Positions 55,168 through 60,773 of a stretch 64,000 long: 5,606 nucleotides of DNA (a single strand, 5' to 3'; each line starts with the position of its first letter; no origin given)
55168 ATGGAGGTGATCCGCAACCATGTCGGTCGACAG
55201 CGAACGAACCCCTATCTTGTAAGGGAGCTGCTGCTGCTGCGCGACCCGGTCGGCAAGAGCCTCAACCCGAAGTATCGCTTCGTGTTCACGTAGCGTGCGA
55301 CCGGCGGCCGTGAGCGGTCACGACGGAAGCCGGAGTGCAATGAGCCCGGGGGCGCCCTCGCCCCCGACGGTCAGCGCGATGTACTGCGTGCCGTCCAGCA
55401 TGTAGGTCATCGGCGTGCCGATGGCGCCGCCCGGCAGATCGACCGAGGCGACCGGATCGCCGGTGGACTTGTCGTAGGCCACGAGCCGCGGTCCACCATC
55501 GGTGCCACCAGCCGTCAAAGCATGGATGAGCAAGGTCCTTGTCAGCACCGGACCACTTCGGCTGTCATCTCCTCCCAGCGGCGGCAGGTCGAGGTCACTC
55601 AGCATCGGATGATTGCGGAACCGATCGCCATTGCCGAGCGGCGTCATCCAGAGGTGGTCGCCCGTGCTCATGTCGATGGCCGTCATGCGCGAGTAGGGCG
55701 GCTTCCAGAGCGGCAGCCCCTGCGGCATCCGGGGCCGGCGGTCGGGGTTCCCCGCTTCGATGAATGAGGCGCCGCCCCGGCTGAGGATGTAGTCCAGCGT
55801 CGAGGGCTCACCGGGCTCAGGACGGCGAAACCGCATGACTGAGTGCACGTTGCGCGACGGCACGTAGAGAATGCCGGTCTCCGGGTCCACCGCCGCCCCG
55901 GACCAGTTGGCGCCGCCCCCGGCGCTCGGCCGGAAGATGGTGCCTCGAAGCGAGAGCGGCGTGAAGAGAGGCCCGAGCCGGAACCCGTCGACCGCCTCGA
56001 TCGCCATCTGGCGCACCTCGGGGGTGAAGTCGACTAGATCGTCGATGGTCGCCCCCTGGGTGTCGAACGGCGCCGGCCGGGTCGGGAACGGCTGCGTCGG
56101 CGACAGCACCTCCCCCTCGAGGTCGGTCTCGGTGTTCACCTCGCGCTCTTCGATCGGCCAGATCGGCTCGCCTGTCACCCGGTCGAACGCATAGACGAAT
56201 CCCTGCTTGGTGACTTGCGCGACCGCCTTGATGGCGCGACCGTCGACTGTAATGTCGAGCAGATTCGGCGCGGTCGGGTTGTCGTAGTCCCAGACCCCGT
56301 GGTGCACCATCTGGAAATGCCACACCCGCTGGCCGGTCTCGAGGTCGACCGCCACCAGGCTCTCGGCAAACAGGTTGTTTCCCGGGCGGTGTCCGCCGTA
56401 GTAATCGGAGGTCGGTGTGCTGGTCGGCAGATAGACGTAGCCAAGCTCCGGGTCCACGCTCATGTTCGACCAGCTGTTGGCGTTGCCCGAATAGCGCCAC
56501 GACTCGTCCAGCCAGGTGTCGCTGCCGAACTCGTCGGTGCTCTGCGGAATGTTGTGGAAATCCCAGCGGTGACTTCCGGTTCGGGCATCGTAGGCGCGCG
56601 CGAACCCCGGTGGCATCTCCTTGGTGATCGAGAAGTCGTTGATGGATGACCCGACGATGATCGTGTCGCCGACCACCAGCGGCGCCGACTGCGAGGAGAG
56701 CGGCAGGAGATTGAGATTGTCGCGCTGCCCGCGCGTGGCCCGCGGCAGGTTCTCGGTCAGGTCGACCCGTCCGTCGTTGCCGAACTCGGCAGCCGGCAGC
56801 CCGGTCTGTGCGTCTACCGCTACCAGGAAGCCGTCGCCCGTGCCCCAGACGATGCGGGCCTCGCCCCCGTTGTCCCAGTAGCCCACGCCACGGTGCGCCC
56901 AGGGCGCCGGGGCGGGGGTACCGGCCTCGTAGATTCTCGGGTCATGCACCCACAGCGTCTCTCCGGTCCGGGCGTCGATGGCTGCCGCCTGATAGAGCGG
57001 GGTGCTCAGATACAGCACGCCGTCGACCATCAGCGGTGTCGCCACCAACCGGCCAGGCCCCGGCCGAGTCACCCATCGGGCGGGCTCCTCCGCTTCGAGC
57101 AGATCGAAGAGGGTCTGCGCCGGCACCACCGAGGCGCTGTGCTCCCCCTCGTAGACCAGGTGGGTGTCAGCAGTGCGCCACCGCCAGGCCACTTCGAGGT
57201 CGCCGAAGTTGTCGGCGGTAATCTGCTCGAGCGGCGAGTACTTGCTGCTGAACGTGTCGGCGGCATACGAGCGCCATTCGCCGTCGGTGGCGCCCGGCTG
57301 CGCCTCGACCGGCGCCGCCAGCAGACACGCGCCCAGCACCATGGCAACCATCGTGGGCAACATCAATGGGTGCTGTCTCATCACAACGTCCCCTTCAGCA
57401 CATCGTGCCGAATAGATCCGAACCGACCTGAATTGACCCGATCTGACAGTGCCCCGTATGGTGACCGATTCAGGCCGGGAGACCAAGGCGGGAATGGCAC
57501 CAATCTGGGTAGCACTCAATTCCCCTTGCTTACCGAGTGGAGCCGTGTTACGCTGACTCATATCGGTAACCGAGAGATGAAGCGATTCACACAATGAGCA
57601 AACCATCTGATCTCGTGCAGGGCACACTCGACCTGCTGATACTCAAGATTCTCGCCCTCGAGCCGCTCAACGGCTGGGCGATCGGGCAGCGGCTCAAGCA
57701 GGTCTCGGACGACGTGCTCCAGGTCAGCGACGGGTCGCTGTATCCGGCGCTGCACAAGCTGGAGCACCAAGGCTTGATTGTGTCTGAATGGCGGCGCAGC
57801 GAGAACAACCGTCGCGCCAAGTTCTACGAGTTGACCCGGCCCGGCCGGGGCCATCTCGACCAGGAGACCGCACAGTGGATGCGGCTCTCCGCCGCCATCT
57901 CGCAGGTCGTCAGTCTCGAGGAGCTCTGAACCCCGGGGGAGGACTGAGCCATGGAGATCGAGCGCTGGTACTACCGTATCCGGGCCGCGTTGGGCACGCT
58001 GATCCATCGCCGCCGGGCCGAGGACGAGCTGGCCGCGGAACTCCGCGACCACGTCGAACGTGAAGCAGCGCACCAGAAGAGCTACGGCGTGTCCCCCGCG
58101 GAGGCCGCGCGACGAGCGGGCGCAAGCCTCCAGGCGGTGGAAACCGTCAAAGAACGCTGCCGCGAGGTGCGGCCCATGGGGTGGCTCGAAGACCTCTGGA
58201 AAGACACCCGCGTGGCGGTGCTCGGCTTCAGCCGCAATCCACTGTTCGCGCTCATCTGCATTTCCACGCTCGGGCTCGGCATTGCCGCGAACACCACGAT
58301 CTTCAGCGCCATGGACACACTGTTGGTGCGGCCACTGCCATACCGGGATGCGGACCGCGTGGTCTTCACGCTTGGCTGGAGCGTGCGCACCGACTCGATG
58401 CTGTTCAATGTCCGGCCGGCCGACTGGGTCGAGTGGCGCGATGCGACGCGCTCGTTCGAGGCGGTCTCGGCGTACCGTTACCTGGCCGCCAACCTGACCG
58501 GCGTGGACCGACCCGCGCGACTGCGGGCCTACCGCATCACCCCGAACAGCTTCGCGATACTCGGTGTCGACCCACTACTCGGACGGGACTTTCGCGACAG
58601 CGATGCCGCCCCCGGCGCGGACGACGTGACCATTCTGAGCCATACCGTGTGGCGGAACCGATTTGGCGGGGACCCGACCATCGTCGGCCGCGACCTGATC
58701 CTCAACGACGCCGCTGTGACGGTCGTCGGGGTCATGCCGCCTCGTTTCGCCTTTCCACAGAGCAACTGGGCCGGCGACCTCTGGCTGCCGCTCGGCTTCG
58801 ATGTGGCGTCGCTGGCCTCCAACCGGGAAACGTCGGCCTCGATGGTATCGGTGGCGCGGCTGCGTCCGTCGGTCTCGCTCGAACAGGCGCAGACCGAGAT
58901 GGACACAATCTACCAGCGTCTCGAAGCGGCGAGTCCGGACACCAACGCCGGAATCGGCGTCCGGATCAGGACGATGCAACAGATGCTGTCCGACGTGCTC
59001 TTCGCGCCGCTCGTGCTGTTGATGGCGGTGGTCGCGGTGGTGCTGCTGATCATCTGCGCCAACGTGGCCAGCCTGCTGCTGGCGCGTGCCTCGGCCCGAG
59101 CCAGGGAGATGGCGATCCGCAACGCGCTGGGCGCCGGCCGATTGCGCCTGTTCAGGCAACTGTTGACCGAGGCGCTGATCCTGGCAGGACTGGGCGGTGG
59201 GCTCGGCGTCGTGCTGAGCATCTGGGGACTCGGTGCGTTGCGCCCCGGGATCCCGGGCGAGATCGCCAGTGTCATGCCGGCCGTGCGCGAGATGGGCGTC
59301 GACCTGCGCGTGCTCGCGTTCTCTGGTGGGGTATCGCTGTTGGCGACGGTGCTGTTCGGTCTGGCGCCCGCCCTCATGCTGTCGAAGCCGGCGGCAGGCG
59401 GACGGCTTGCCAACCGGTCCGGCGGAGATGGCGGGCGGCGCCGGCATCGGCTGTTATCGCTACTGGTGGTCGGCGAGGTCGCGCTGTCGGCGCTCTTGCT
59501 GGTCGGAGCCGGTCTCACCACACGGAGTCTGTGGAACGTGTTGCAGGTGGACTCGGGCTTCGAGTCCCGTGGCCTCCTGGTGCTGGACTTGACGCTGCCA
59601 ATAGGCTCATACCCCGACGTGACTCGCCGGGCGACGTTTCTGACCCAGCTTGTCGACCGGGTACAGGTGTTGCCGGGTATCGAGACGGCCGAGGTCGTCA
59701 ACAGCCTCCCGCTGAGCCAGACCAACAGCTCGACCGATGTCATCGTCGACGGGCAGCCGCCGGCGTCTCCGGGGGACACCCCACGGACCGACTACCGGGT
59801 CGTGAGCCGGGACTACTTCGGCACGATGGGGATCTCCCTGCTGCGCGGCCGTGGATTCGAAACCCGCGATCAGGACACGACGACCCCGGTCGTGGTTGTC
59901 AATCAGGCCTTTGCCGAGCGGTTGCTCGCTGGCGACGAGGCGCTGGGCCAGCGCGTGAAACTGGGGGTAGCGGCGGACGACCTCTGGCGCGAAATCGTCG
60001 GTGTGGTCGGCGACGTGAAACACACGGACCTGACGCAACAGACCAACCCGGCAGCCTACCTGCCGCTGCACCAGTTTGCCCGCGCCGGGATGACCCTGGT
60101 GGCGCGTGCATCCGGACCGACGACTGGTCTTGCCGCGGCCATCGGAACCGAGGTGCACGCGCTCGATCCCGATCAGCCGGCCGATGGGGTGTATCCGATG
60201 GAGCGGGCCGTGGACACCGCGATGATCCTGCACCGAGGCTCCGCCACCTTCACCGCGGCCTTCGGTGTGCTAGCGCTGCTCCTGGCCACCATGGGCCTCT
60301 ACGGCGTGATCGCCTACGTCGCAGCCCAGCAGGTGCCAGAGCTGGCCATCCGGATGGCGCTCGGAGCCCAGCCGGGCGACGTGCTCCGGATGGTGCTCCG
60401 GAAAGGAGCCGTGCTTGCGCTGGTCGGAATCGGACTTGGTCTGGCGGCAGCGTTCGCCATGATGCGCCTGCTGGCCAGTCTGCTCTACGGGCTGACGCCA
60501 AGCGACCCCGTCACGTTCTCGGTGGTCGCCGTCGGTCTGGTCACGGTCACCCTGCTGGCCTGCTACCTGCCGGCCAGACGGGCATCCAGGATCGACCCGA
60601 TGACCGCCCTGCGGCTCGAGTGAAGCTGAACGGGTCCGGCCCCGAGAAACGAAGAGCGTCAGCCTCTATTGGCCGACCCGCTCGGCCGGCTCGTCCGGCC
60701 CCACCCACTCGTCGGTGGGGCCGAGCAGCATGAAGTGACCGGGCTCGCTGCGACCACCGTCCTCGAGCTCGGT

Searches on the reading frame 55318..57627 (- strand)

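Call 36: search_protein_families(library=pfam, proteins=[window:55318-57627:-], max_evalue=0.0001)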
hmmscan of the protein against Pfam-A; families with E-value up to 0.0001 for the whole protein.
window:55318-57627:- (769 aa): 2 families
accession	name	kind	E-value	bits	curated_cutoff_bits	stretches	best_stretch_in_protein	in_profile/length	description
PF01011.28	PQQ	-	7.4e-189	629.7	26.7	1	118-750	1-595/595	Glucose/ethanol/alcohol dehydrogenase, beta-propeller domain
PF13360.13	PQQ_2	-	2.5e-19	70.3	27.6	1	169-276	41-138/233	Outer membrane protein assembly factor BamB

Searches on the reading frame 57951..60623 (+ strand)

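Call 36: search_protein_families(library=pfam, proteins=[window:57951-60623:+], max_evalue=0.0001)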
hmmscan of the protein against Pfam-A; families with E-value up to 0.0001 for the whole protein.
window:57951-60623:+ (890 aa): 2 families
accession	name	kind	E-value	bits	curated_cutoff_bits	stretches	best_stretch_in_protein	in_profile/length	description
PF12704.14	MacB_PCD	-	9.1e-33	114.7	27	2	101-319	2-206/207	MacB-like periplasmic core domain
PF02687.27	FtsX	-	1.6e-23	83.5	25.5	2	770-883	2-120/120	FtsX-like permease C-terminal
